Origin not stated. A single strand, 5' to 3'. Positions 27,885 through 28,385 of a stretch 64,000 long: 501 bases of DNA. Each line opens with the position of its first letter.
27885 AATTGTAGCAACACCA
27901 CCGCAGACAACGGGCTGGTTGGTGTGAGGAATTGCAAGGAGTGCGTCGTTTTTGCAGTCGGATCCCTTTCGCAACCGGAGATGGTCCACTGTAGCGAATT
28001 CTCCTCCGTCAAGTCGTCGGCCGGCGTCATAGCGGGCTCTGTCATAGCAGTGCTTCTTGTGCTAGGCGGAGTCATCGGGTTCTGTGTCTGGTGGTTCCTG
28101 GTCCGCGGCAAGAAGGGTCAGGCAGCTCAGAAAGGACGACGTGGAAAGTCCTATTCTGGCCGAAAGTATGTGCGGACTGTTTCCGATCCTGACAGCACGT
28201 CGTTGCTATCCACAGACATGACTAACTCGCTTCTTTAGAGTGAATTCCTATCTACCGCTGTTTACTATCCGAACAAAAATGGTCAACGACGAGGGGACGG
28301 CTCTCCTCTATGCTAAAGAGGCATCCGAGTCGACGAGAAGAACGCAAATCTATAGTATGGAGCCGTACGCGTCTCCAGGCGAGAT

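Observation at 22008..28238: A 2076-aa cysteine-module surface protein with a long cytoplasmic tail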

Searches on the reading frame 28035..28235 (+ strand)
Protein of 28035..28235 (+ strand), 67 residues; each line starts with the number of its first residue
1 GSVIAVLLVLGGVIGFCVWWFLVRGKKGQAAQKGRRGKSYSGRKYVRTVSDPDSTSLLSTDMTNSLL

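Call 61: find_homologous_proteins(query=window:28035-28235:+, max_evalue=10)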
Query window:28035-28235:+ (67 aa): 1 proteins with E <= 10 among 1 candidates.
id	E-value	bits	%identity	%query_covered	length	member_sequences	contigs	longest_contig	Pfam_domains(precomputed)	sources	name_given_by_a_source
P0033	4.0e-36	139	100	100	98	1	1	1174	PF03302.19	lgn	-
